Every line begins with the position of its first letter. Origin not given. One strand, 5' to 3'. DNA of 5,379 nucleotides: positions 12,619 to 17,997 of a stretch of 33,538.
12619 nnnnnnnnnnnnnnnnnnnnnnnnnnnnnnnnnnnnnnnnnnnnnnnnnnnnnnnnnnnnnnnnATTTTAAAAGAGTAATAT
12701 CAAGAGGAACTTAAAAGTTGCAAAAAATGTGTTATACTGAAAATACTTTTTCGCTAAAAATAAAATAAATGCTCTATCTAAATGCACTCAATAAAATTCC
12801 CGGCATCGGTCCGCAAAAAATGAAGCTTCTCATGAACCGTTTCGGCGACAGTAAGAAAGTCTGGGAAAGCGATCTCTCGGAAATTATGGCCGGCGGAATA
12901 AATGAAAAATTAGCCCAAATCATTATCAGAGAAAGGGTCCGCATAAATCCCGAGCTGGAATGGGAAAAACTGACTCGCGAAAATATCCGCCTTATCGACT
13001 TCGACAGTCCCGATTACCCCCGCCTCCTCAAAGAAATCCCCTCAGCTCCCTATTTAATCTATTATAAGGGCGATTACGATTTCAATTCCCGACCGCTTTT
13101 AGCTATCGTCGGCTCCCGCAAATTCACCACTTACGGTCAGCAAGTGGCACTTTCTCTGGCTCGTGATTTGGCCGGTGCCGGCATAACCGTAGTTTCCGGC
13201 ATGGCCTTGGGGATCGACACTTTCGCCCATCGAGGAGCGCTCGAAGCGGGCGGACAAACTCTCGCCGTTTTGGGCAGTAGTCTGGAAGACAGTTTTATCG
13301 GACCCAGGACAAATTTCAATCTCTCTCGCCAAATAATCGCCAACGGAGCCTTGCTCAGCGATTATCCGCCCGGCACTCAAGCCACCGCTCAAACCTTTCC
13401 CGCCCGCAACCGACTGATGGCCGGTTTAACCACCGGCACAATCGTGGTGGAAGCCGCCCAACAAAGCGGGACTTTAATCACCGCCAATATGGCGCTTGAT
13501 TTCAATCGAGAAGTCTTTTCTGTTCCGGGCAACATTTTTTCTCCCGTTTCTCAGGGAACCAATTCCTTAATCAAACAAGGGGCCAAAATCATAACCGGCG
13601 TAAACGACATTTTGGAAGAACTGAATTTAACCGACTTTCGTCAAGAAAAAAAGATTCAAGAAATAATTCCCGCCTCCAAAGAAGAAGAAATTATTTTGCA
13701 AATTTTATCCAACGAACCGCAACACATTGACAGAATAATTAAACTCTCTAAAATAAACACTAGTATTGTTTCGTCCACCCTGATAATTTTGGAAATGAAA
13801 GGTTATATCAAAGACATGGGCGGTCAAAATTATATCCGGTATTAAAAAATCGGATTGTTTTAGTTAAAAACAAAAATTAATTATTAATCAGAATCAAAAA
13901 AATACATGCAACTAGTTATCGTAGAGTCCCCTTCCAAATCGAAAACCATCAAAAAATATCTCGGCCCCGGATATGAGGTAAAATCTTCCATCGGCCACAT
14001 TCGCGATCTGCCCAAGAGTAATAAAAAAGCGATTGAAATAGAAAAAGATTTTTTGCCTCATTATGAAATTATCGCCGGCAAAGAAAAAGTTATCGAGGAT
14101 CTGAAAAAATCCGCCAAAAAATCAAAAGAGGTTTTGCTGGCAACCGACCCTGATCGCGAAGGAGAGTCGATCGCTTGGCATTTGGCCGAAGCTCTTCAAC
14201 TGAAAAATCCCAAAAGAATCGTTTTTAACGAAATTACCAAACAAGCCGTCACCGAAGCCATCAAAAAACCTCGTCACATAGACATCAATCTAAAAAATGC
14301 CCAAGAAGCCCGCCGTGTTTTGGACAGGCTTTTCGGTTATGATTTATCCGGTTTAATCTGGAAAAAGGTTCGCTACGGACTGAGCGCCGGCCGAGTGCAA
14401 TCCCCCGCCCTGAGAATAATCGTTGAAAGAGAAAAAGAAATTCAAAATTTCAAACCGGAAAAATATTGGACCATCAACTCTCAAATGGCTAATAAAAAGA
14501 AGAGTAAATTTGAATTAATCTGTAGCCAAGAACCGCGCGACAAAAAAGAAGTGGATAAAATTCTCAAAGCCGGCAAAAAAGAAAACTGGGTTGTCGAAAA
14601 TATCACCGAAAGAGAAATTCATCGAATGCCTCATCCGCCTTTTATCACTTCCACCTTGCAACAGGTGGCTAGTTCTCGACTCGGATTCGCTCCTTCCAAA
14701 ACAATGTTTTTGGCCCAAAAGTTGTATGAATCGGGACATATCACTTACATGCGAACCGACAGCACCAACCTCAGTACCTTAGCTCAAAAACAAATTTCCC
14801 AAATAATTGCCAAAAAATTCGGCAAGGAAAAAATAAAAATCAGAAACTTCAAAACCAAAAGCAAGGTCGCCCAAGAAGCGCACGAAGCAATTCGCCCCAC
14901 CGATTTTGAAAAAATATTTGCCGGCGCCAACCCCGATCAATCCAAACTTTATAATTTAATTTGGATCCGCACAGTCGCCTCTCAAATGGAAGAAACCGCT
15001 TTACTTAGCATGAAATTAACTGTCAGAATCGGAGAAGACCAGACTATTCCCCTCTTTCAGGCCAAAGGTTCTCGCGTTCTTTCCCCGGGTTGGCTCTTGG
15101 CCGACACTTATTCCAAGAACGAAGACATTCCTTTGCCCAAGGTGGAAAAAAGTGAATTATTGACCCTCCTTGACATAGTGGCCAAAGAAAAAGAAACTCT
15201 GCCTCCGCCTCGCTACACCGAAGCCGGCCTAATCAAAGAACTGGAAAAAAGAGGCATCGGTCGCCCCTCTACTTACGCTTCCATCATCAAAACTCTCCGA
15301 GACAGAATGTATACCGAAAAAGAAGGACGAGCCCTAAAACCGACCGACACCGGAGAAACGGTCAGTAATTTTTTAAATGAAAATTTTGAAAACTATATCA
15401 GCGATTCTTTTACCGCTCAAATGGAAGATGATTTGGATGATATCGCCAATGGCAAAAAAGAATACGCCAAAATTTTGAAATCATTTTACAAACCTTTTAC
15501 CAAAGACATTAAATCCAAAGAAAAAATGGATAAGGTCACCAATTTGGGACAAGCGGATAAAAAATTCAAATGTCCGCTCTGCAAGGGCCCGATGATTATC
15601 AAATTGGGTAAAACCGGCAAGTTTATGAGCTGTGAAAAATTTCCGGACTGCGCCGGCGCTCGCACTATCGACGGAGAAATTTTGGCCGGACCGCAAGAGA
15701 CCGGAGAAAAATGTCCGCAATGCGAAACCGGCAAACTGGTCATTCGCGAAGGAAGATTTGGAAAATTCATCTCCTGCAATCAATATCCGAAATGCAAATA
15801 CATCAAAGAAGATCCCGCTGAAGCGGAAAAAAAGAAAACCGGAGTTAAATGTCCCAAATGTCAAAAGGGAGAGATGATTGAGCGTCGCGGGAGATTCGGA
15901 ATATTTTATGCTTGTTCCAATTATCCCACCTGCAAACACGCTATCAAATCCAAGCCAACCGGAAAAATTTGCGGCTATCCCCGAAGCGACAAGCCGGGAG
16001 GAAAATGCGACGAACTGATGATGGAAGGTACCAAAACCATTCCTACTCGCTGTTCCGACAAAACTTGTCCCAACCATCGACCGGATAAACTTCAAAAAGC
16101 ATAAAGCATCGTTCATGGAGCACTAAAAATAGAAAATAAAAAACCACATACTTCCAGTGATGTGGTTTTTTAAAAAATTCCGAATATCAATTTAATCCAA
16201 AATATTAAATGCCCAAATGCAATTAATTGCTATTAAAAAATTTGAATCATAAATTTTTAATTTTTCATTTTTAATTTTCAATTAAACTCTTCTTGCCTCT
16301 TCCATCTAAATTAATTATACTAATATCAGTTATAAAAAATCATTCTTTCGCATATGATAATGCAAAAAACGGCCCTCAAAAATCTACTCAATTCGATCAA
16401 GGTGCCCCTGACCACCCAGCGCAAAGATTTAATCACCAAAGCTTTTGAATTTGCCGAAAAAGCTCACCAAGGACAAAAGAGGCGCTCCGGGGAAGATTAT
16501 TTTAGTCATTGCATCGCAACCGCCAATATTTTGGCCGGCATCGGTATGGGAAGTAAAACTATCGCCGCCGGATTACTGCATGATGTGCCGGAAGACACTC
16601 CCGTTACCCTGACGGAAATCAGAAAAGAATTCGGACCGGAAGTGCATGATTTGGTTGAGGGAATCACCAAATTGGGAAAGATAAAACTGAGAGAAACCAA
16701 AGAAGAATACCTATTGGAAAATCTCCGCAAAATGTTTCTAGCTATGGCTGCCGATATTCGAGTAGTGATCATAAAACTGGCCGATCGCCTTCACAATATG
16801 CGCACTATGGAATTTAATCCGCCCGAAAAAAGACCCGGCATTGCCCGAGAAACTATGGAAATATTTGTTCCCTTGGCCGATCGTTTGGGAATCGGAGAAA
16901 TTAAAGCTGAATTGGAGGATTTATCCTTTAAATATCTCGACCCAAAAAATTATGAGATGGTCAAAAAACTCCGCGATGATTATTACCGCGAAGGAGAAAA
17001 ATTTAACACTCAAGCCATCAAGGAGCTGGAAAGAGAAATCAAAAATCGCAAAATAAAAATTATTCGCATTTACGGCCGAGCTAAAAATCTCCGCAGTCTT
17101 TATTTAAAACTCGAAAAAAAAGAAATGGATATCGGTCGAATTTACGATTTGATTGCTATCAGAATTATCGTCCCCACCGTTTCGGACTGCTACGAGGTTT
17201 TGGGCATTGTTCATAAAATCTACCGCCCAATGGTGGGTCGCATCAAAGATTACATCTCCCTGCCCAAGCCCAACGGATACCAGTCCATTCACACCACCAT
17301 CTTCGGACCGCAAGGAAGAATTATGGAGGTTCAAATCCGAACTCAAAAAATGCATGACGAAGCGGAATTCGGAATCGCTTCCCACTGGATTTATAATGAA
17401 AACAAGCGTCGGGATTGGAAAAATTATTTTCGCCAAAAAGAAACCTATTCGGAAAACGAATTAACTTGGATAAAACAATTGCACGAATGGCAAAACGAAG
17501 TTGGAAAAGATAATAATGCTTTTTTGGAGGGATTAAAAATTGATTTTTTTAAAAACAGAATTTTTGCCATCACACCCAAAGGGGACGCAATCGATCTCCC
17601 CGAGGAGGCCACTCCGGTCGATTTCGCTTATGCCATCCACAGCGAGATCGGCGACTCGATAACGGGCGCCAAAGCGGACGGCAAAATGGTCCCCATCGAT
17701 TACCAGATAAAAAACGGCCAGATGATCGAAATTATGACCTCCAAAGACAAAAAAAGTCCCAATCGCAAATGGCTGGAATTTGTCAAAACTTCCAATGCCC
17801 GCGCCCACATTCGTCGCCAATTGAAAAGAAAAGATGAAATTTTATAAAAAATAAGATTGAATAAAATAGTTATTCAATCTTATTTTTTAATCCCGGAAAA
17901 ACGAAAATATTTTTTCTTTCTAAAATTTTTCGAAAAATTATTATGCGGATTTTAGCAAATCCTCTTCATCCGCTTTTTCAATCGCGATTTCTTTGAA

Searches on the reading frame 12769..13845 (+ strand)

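Call 54: search_protein_families(library=pfam, proteins=[window:12769-13845:+])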
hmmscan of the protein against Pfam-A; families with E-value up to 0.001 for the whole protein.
window:12769-13845:+ (358 aa): 3 families
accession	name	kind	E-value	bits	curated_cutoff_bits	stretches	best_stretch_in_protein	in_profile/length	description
PF02481.21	DNA_processg_A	-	2.3e-74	249.6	29.6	1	69-276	3-211/212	DNA recombination-mediator protein A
PF17782.7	DprA_WH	-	1.4e-10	41.5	22.9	1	300-352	8-60/61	DprA winged helix domain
PF18306.6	LDcluster4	-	3e-05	24.1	26.3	0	111-170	4-64/151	SLOG cluster4 family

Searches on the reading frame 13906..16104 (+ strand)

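Call 54: search_protein_families(library=pfam, proteins=[window:13906-16104:+])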
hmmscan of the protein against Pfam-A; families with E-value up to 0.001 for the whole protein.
window:13906-16104:+ (732 aa): 4 families
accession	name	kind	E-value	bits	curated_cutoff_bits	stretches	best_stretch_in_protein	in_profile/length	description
PF01131.25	Topoisom_bac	-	4.7e-119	398.5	35.1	1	125-524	2-410/411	DNA topoisomerase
PF01396.24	Zn_ribbon_Top1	-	2.2e-39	133.4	32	3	600-637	1-37/39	Topoisomerase DNA binding C4 zinc finger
PF01751.28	Toprim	-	2.5e-23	82.5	23.1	1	2-110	1-96/96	Toprim domain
PF13662.12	Toprim_4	-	0.00012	22.6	25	1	63-101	39-77/85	Toprim domain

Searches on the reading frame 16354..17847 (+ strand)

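Call 54: search_protein_families(library=pfam, proteins=[window:16354-17847:+])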
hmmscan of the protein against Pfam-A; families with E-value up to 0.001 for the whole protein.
window:16354-17847:+ (497 aa): 4 families
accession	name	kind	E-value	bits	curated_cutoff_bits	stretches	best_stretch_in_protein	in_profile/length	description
PF13328.12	HD_4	-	7.7e-53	178.8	27.2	1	30-180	1-155/156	HD domain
PF04607.23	RelA_SpoT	-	2.9e-39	134.3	27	1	241-351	1-112/113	Region found in RelA / SpoT proteins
PF02824.27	TGS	-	5.3e-19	68.4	22.2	1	404-462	2-60/60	TGS domain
PF01966.28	HD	-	5.4e-12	46.5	22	1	49-149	1-116/116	HD domain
